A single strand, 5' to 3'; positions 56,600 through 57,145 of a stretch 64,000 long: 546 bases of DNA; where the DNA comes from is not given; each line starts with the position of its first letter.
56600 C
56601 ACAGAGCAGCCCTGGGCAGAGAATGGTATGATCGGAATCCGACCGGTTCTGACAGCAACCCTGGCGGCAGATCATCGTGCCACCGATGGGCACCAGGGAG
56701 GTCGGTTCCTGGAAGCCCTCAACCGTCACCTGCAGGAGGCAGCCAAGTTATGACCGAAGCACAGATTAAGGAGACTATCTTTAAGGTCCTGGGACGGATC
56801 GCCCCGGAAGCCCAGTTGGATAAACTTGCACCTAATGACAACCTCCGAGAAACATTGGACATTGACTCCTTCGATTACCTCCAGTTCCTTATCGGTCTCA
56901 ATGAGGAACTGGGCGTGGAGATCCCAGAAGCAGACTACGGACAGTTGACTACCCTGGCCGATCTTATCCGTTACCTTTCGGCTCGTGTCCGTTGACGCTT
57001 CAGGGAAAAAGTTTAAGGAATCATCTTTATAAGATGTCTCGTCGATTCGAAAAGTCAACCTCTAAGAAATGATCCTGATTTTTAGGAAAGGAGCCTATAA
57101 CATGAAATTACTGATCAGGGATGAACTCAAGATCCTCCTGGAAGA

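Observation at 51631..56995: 2-oxoacid dehydrogenase E1/E2 genes translationally coupled to an acyl carrier protein and preceded by an AMP-forming ligase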

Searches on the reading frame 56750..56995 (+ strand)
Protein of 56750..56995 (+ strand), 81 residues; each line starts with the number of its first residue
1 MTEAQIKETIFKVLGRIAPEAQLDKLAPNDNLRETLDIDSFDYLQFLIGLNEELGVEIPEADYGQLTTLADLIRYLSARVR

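Call 4: search_protein_families(library=pfam, proteins=[window:56750-56995:+], max_evalue=0.01)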
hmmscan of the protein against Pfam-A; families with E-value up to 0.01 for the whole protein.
window:56750-56995:+ (81 aa): 1 family
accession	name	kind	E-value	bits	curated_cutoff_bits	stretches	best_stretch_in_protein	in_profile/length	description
PF00550.31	PP-binding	-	1.5e-09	38.4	20.8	1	6-76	3-67/67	Phosphopantetheine attachment site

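Call 5: search_protein_families(library=ncbifam, proteins=[window:56750-56995:+], max_evalue=0.01)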
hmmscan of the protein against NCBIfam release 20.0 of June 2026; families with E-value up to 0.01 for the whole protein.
window:56750-56995:+ (81 aa): 16 families
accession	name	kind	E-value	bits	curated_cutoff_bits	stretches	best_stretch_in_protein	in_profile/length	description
NF009104.0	PRK12449.1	equivalog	9.6e-11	41.5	70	1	1-80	1-79/80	acyl carrier protein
NF002148.0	PRK00982.1-2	subfamily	3.1e-09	36.5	71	1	22-79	20-77/79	acyl carrier protein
NF002150.0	PRK00982.1-4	subfamily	3.4e-09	36.8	66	1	21-79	20-78/80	acyl carrier protein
NF006031.0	PRK08172.1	equivalog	5.7e-09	36.5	76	1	20-76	18-74/82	acyl carrier protein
NF002147.0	PRK00982.1-1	equivalog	4.1e-07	29.7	84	1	22-78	23-79/83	acyl carrier protein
TIGR00517.1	acyl_carrier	equivalog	4.3e-07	29.7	70.45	1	19-78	16-75/77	acyl carrier protein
NF002151.0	PRK00982.1-5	equivalog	1.9e-06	27.9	92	1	21-79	18-76/78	acyl carrier protein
NF002149.0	PRK00982.1-3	equivalog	1.4e-05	24.9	106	1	24-79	21-76/78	acyl carrier protein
NF040636.1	AcpM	exception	1.5e-05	25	146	1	25-76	24-75/93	meromycolate extension acyl carrier protein AcpM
NF058660.1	cispen_ACP_AmcB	equivalog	1.9e-05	24.8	80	1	6-76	2-75/80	cispentacin biosynthesis acyl carrier protein AmcB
NF005798.0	PRK07639.1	equivalog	2.2e-05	24.8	100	1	1-76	1-78/91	petrobactin biosynthesis protein AsbD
NF003757.0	PRK05350.1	equivalog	5.4e-05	23.3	65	1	5-76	6-76/83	acyl carrier protein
NF005502.0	PRK07117.1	equivalog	0.00011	22.4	79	1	1-80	1-79/82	acyl carrier protein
NF003464.0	PRK05087.1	equivalog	0.00014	21.8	68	1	5-64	2-60/78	D-alanine--poly(phosphoribitol) ligase subunit DltC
NF005079.0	PRK06508.1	equivalog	0.0015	18.9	83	1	17-63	12-60/93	acyl carrier protein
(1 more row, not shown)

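Call 8: find_homologous_proteins(query=window:56750-56992:+, max_evalue=0.001)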
Query window:56750-56992:+ (81 aa): 1020 proteins with E <= 0.001 among 1020 candidates; the best 120 are listed.
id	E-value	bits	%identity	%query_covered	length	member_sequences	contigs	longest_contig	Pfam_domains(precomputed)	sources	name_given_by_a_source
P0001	3.7e-44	165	100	100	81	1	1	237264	PF00550.32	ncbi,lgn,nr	ncbi:MAG TPA: acyl carrier protein [Candidatus Limnocylindrales bacterium]|nr:acyl carrier protein [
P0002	1.1e-42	161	99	100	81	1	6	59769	PF00550.32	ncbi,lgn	-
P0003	5.6e-42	158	96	100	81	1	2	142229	PF00550.32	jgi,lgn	jgi:acyl carrier protein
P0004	1.9e-40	153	93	99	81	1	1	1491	PF00550.32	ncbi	-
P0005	3.6e-40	153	93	99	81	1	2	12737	PF00550.32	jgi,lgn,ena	-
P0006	2.2e-35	137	81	100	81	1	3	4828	PF00550.32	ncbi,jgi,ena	-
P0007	2.3e-35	137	81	99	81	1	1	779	PF00550.32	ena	-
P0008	4.4e-35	136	80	100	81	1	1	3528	PF00550.32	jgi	jgi:acyl carrier protein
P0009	5.6e-35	136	83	100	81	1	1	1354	PF00550.32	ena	-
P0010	1.8e-34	135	79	100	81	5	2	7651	PF00550.32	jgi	jgi:acyl carrier protein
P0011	2.3e-34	134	81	100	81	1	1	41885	PF00550.32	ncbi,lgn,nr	ncbi:MAG TPA: acyl carrier protein [Alphaproteobacteria bacterium]|nr:acyl carrier protein [Alphapro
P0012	2.3e-34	134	80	100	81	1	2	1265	PF00550.32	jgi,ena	-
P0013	2.6e-34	134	82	98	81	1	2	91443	PF00550.32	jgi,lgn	jgi:acyl carrier protein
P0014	3.3e-34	134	80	100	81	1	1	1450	PF00550.32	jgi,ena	-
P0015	4.7e-34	133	81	100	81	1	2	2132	PF00550.32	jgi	jgi:acyl carrier protein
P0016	4.9e-34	133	79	100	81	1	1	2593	PF00550.32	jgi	jgi:acyl carrier protein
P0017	5.7e-34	133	79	100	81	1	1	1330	PF00550.32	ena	-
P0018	5.7e-34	133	79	100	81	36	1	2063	PF00550.32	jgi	jgi:acyl carrier protein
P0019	6.0e-34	133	79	100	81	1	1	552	PF00550.32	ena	-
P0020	8.7e-34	132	79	100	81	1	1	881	PF00550.32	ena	-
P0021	1.1e-33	132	80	100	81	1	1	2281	PF00550.32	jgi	jgi:acyl carrier protein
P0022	1.2e-33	132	80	100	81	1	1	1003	PF00550.32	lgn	-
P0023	1.4e-33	132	79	100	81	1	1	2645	PF00550.32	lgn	-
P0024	2.2e-33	131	79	100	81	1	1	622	PF00550.32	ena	-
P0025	2.3e-33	131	79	100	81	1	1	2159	PF00550.32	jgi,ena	jgi:acyl carrier protein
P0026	2.3e-33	131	79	100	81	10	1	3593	PF00550.32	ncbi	ncbi:MAG TPA: acyl carrier protein [Candidatus Tectomicrobia bacterium]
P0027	2.9e-33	131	78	100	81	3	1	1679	PF00550.32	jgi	jgi:acyl carrier protein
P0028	3.2e-33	131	79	100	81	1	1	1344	PF00550.32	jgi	jgi:acyl carrier protein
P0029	3.2e-33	131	80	100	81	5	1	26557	PF00550.32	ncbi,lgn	-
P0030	4.1e-33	130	78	100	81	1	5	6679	PF00550.32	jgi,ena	jgi:acyl carrier protein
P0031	4.2e-33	130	79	100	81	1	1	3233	PF00550.32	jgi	jgi:acyl carrier protein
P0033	5.7e-33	130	78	100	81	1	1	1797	PF00550.32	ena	-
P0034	8.2e-33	129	78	100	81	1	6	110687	PF00550.32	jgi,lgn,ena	jgi:acyl carrier protein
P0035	8.2e-33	129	79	100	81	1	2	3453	PF00550.32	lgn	-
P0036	8.9e-33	129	81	99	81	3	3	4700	PF00550.32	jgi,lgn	jgi:acyl carrier protein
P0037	9.7e-33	129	80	100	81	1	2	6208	PF00550.32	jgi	jgi:acyl carrier protein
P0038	1.1e-32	129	77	100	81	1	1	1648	PF00550.32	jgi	-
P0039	1.2e-32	129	80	100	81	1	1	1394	PF00550.32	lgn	-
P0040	1.2e-32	129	78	100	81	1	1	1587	PF00550.32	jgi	jgi:acyl carrier protein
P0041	1.5e-32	128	77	100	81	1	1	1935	PF00550.32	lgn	-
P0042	1.6e-32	128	78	100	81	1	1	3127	PF00550.32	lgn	-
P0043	1.9e-32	128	77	100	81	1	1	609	PF00550.32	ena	-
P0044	2.1e-32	128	80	99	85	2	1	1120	PF00550.32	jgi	-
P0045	2.1e-32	128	77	100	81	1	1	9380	PF00550.32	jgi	jgi:acyl carrier protein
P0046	2.3e-32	128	79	99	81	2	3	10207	PF00550.32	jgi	jgi:acyl carrier protein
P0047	2.9e-32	128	77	100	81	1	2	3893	PF00550.32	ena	-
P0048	3.1e-32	127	76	99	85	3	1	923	PF00550.32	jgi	jgi:acyl carrier protein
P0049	3.4e-32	127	78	99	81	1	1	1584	PF00550.32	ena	-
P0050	3.9e-32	127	79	100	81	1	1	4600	PF00550.32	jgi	jgi:acyl carrier protein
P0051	4.0e-32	127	73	99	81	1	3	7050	PF00550.32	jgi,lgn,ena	-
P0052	4.1e-32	127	77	100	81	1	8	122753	PF00550.32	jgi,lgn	jgi:acyl carrier protein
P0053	4.3e-32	127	77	100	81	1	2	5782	PF00550.32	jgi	jgi:acyl carrier protein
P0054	4.6e-32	127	77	100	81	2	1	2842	PF00550.32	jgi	jgi:acyl carrier protein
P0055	4.6e-32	127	77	100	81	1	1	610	PF00550.32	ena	-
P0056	5.9e-32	127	77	100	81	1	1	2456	PF00550.32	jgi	jgi:acyl carrier protein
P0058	8.1e-32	126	75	100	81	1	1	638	PF00550.32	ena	-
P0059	8.7e-32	126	78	99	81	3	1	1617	PF00550.32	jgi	jgi:acyl carrier protein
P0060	9.0e-32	126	77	100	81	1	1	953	PF00550.32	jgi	jgi:acyl carrier protein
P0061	1.0e-31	126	78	100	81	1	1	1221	PF00550.32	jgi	jgi:acyl carrier protein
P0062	1.1e-31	126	77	100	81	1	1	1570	PF00550.32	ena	-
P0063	1.1e-31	126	75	100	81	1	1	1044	PF00550.32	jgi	jgi:acyl carrier protein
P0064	1.2e-31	126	77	100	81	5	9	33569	PF00550.32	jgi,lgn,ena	jgi:acyl carrier protein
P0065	1.2e-31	126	75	100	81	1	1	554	PF00550.32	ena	-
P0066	1.2e-31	126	76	99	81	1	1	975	PF00550.32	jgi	jgi:acyl carrier protein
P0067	1.5e-31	125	75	100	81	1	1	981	PF00550.32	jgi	jgi:acyl carrier protein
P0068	1.5e-31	125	74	99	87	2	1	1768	PF00550.32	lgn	-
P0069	1.7e-31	125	78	99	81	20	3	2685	PF00550.32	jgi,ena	jgi:acyl carrier protein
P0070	1.7e-31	125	78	99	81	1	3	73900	PF00550.32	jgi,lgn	jgi:acyl carrier protein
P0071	1.7e-31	125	76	99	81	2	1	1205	PF00550.32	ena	-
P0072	1.8e-31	125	73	100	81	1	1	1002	PF00550.32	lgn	-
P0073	1.8e-31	125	74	100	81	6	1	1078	PF00550.32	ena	-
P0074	1.9e-31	125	78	100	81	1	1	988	PF00550.32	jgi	jgi:acyl carrier protein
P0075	2.0e-31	125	78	100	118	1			PF00550.32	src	-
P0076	2.2e-31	125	78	98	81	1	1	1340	PF00550.32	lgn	-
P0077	2.5e-31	125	76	99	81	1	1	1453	PF00550.32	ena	-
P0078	2.6e-31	125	74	100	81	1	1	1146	PF00550.32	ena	-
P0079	3.0e-31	124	77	98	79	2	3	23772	PF00550.32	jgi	jgi:acyl carrier protein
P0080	3.2e-31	124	73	100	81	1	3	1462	PF00550.32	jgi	jgi:acyl carrier protein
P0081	3.7e-31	124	73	99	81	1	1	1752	PF00550.32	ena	-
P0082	3.8e-31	124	77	100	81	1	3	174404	PF00550.32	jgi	jgi:acyl carrier protein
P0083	3.9e-31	124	78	100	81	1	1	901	PF00550.32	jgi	jgi:acyl carrier protein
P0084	4.5e-31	124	73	100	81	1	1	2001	PF00550.32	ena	-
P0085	4.8e-31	124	77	100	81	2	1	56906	PF00550.32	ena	-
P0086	4.8e-31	124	75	100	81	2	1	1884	PF00550.32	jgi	jgi:acyl carrier protein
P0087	4.9e-31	124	76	99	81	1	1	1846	PF00550.32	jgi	jgi:acyl carrier protein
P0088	5.0e-31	124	77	100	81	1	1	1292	PF00550.32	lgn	-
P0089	5.1e-31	124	75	99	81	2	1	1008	PF00550.32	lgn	-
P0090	5.2e-31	124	77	100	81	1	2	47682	PF00550.32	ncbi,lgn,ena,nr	ncbi:MAG TPA: acyl carrier protein [Candidatus Tectomicrobia bacterium]|nr:acyl carrier protein [Can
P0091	5.3e-31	124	78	100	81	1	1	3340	PF00550.32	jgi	jgi:acyl carrier protein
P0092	5.5e-31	123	74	99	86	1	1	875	PF00550.32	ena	-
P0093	5.8e-31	123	74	100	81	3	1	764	PF00550.32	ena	-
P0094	6.0e-31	123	74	100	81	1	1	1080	PF00550.32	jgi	jgi:acyl carrier protein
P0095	6.1e-31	123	73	99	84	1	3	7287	PF00550.32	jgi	jgi:acyl carrier protein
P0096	6.8e-31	123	77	100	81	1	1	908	PF00550.32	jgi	jgi:acyl carrier protein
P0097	7.2e-31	123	75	100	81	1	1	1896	PF00550.32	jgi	jgi:acyl carrier protein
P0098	9.1e-31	123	77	100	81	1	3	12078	PF00550.32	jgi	jgi:acyl carrier protein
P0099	9.4e-31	123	74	99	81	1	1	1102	PF00550.32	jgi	jgi:acyl carrier protein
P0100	9.8e-31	123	79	99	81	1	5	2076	PF00550.32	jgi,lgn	jgi:acyl carrier protein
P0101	9.9e-31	123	78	98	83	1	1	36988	PF00550.32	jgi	jgi:acyl carrier protein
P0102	1.1e-30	123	77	100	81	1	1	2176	PF00550.32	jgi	-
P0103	1.2e-30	122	77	100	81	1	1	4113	PF00550.32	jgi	jgi:acyl carrier protein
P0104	1.3e-30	122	77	100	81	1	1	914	PF00550.32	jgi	jgi:acyl carrier protein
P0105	1.3e-30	122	74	100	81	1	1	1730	PF00550.32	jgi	jgi:acyl carrier protein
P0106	1.4e-30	122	75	100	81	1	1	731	PF00550.32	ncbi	-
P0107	1.4e-30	122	77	100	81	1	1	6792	PF00550.32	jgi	jgi:acyl carrier protein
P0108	1.5e-30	122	78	100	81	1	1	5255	PF00550.32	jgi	-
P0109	1.5e-30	122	73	99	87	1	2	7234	PF00550.32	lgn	-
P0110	1.8e-30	122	72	100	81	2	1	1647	PF00550.32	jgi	jgi:acyl carrier protein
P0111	1.9e-30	122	75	100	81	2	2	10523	PF00550.32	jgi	jgi:acyl carrier protein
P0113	2.1e-30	122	74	100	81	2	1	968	PF00550.32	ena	-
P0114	2.3e-30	122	72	100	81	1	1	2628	PF00550.32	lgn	-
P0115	2.4e-30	121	73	100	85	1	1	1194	PF00550.32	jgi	jgi:acyl carrier protein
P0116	2.5e-30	121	74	100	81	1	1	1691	PF00550.32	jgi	jgi:acyl carrier protein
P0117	2.7e-30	121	78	100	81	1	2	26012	PF00550.32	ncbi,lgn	ncbi:MAG: acyl carrier protein [Candidatus Entotheonellia bacterium]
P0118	2.7e-30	121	75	100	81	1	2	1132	PF00550.32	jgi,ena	-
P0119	2.8e-30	121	73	100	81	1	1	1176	PF00550.32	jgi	jgi:acyl carrier protein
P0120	3.1e-30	121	71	99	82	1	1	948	PF00550.32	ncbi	-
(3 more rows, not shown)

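Call 11: find_encoding_contigs(protein=P0011, flank=10000, max_places=2)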
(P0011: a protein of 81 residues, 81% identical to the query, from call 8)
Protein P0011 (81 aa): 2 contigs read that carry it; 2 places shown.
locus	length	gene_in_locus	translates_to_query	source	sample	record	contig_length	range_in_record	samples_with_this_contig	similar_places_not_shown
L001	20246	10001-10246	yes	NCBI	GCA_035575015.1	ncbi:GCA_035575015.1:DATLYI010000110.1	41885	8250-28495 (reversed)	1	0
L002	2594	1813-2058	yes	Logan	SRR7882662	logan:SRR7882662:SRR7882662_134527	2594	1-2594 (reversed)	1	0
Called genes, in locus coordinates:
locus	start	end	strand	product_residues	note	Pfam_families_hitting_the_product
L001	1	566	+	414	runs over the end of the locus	PF25919:BSH_CusB (faint), PF25876:HH_MFP_RND (faint), PF25954:Beta-barrel_RND_2, PF25967:RND-MFP_C, PF25989:YknX_C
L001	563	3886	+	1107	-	PF00873:ACR_tran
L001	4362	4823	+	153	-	PF26390:MamS_MamX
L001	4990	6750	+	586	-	PF00501:AMP-binding, PF13193:AMP-binding_C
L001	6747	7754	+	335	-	PF00676:E1_dh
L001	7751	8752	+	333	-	PF02779:Transket_pyr, PF02780:Transketolase_C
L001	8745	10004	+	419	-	PF00364:Biotin_lipoyl, PF25997:BSH_YhbJ (weak), PF02817:E3_binding, PF00198:2-oxoacid_dh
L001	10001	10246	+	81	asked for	PF00550:PP-binding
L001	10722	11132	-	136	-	PF00571:CBS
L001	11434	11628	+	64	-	-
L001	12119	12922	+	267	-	PF03099:BPL_LplA_LipB, PF02237:BPL_C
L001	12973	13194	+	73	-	-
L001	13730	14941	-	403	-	PF01941:AdoMet_Synthase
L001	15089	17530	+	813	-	PF20437:LonC_helical, PF13654:AAA_32, PF20436:LonB_AAA-LID, PF05362:Lon_C (weak)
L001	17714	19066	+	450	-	PF17767:NAPRTase_N, PF04095:NAPRTase (weak), PF17956:NAPRTase_C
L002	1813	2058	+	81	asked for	PF00550:PP-binding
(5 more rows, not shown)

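Call 12: find_encoding_contigs(protein=P0090, flank=10000, max_places=2)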
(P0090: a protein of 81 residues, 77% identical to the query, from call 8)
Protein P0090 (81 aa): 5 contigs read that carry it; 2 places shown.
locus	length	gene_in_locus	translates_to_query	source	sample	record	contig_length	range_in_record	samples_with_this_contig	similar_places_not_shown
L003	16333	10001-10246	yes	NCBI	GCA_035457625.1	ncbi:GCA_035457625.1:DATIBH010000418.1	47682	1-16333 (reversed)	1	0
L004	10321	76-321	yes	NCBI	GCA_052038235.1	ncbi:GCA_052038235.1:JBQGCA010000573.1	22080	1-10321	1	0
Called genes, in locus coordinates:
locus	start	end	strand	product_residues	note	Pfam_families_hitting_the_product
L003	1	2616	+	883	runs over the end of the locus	PF00690:Cation_ATPase_N, PF00122:E1-E2_ATPase, PF00702:Hydrolase, PF13246:Cation_ATPase, PF00689:Cation_ATPase_C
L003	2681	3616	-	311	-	PF00034:Cytochrom_C (weak), PF13442:Cytochrome_CBB3 (weak), PF00034:Cytochrom_C (weak), PF13442:Cytochrome_CBB3, PF00034:Cytochrom_C (weak), PF13442:Cytochrome_CBB3 (weak)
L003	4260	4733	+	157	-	PF00571:CBS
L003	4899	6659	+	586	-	PF00501:AMP-binding, PF13193:AMP-binding_C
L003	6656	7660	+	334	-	PF00676:E1_dh, PF02775:TPP_enzyme_C (weak)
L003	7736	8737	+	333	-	PF02779:Transket_pyr, PF02780:Transketolase_C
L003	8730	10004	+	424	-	PF00364:Biotin_lipoyl, PF25997:BSH_YhbJ (weak), PF02817:E3_binding, PF00198:2-oxoacid_dh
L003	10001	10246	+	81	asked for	PF00550:PP-binding (weak)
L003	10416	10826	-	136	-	PF00571:CBS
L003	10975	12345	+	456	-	PF17767:NAPRTase_N, PF04095:NAPRTase, PF17956:NAPRTase_C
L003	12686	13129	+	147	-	PF00011:HSP20, PF17886:ArsA_HSP20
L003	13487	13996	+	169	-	PF00582:Usp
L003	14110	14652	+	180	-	PF02482:Ribosomal_S30AE, PF00313:CSD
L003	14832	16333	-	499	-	PF13424:TPR_12 (weak)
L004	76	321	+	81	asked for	PF00550:PP-binding (weak)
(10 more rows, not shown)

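Call 13: find_encoding_contigs(protein=P0082, flank=10000, max_places=2)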
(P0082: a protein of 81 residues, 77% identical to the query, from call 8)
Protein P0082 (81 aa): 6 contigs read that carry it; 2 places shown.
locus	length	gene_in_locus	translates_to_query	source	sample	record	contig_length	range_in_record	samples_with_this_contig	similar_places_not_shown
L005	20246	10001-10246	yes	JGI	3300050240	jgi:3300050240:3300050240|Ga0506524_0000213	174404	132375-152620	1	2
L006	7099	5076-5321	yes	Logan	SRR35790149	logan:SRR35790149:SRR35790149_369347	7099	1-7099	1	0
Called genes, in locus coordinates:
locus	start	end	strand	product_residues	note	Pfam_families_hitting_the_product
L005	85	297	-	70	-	-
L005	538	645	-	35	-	-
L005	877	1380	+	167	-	PF13610:DDE_Tnp_IS240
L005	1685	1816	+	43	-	-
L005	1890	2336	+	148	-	PF00582:Usp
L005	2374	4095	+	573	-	PF01972:SDH_protease (weak), PF25145:NfeD1b_N, PF24961:NfeD_membrane, PF01957:NfeD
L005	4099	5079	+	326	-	PF12127:FloA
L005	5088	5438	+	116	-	-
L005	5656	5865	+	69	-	-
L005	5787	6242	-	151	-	-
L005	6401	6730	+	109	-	PF13193:AMP-binding_C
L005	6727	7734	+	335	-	PF00676:E1_dh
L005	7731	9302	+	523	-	PF02779:Transket_pyr, PF02780:Transketolase_C, PF00364:Biotin_lipoyl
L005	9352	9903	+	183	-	PF00198:2-oxoacid_dh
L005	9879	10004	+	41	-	PF00198:2-oxoacid_dh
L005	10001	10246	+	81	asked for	PF00550:PP-binding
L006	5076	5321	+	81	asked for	PF00550:PP-binding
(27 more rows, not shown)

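Call 15: find_related_loci(query=A1, collection=genome_contigs, flank=10000)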
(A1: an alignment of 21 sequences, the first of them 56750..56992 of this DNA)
Query A1 (81 aa) in genome_contigs; peptide patterns used: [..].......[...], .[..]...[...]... (x = any residue, [..] = any of these).
266 stretches matched a pattern; 251 encode a relative of the query (tblastn E <= 1e-3); the best 80 are kept; 80 distinct loci.
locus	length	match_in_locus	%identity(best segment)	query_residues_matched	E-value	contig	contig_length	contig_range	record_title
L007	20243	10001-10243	99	1-81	7e-49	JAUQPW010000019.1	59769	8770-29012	MAG: bacterium isolate JZ-2.bins.100.201901 NODE_884_length_59769_cov_1.477415, whole genome shotgun sequence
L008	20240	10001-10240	74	1-80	5e-36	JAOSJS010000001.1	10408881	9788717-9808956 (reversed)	MAG: Ardenticatenaceae bacterium isolate FR_9 contig_134_pilon, whole genome shotgun sequence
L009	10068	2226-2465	71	1-80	1e-34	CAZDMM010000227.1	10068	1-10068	MAG TPA_asm: uncultured Caldilineaceae bacterium isolate binchicken_co130_5 genome assembly, contig: NODE_4951_length_10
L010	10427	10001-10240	69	1-80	2e-34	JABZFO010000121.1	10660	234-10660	MAG: Desulfosarcina sp. isolate Grevelingen_8MPaII_metabat2.25 scaffold_11362, whole genome shotgun sequence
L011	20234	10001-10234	71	3-80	3e-34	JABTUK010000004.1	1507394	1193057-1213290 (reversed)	MAG: Anaerolineales bacterium isolate H5_CFX5 seq004, whole genome shotgun sequence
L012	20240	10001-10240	68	1-80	1e-33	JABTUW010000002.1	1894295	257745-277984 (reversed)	MAG: Anaerolineales bacterium isolate H5_CFX7 seq002, whole genome shotgun sequence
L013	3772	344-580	67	1-79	2e-33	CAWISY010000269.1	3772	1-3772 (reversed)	MAG: Bryobacterales bacterium isolate MFD03044.bin.2.26 genome assembly, contig: contig_82948, whole genome shotgun sequ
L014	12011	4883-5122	68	1-80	7e-33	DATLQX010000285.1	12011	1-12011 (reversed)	MAG TPA_asm: Chloroflexota bacterium isolate SMAG_U13889 k141_829569, whole genome shotgun sequence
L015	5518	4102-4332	68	1-77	6e-33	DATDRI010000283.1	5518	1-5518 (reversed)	MAG TPA_asm: Vicinamibacteria bacterium isolate SMAG_U7973 k141_2025869, whole genome shotgun sequence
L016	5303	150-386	66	1-79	2e-32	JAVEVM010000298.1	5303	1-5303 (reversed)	MAG: Desulforhabdus sp. isolate BF4_121 NODE_56193_length_5303_cov_2.054289_Biofilm4, whole genome shotgun sequence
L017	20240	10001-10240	65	1-80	4e-32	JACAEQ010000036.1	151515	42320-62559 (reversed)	MAG: Chloroflexota bacterium isolate L.E.CH.5 k119_604823, whole genome shotgun sequence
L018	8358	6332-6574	63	1-81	3e-32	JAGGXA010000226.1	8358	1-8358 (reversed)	MAG: Deltaproteobacteria bacterium isolate AUK140 PB_MBMC_094_c_000000000146, whole genome shotgun sequence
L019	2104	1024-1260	66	1-79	7e-32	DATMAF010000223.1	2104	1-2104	MAG TPA_asm: Terriglobia bacterium isolate SMAG_U13318 k141_411610, whole genome shotgun sequence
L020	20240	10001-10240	63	1-80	7e-32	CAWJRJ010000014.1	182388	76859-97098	MAG: Nitrospirota bacterium isolate MFD01299.bin.2.118 genome assembly, contig: contig_22173, whole genome shotgun seque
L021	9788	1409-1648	66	1-80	1e-31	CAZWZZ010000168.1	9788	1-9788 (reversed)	MAG TPA_asm: uncultured Caldilineaceae bacterium isolate binchicken_co15_113 genome assembly, contig: NODE_5318_length_9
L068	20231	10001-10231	57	2-78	1e-27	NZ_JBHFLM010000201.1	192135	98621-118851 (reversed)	Pelatocladus sp. BLCC-F211 bin3.fa-201, whole genome shotgun sequence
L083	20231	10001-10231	56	2-78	2e-26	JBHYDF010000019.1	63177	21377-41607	MAG: Nostocaceae cyanobacterium isolate CCAP1427_2_bin-003C CCAP1427_2_bin-003C_c19, whole genome shotgun sequence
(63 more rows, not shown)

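Call 27: search_solved_structures(query=window:56750-56992:+, max_evalue=0.01, show_alignments=2)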
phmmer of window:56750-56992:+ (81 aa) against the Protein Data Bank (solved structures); distinct sequences matched with E-value up to 0.01: 93 (the best 60 are shown).
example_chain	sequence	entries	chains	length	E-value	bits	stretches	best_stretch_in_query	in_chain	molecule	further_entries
2ehs_A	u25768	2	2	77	1.3e-08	38.1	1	4-80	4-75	Acyl carrier protein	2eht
7ar9_T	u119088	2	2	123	7e-07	32.7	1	22-77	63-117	SDAP1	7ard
9f5x_J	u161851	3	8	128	1.3e-06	31.8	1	21-77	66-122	Acyl carrier protein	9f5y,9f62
7b0n_U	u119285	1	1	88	1.8e-06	31.4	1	3-79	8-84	Acyl carrier protein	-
2l4b_A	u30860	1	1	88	3.3e-06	30.6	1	4-79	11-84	Acyl carrier protein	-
1x3o_A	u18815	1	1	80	4.4e-06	30.2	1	2-80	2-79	acyl carrier protein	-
6gcs_Q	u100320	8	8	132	5e-06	30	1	3-79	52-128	ACPM2 SUBUNIT | Acyl carrier protein ACPM2 of NADH:Ubiquinone Oxidoreductase (Complex I)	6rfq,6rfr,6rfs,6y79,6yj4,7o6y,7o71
8b9z_T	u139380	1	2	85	5.5e-06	29.8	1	20-77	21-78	Acyl carrier protein, mitochondrial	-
8zsk_AB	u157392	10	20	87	1e-05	29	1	5-77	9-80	Acyl carrier protein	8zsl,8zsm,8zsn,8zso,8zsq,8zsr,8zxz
7v2c_G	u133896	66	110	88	1.1e-05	28.9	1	5-77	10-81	Acyl carrier protein, mitochondrial | Acyl carrier protein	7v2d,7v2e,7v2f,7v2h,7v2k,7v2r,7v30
2qnw_A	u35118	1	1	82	1.1e-05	28.9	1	19-77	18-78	Acyl carrier protein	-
9hcg_w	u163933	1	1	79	1.1e-05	28.8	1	6-77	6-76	Acyl carrier protein, mitochondrial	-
5lc5_U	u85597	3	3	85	1.2e-05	28.8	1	6-77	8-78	Acyl carrier protein, mitochondrial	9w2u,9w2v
7dgq_W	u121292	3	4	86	1.2e-05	28.7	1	6-77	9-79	Acyl carrier protein, mitochondrial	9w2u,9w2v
9r01_X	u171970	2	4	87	1.3e-05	28.7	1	6-77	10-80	Acyl carrier protein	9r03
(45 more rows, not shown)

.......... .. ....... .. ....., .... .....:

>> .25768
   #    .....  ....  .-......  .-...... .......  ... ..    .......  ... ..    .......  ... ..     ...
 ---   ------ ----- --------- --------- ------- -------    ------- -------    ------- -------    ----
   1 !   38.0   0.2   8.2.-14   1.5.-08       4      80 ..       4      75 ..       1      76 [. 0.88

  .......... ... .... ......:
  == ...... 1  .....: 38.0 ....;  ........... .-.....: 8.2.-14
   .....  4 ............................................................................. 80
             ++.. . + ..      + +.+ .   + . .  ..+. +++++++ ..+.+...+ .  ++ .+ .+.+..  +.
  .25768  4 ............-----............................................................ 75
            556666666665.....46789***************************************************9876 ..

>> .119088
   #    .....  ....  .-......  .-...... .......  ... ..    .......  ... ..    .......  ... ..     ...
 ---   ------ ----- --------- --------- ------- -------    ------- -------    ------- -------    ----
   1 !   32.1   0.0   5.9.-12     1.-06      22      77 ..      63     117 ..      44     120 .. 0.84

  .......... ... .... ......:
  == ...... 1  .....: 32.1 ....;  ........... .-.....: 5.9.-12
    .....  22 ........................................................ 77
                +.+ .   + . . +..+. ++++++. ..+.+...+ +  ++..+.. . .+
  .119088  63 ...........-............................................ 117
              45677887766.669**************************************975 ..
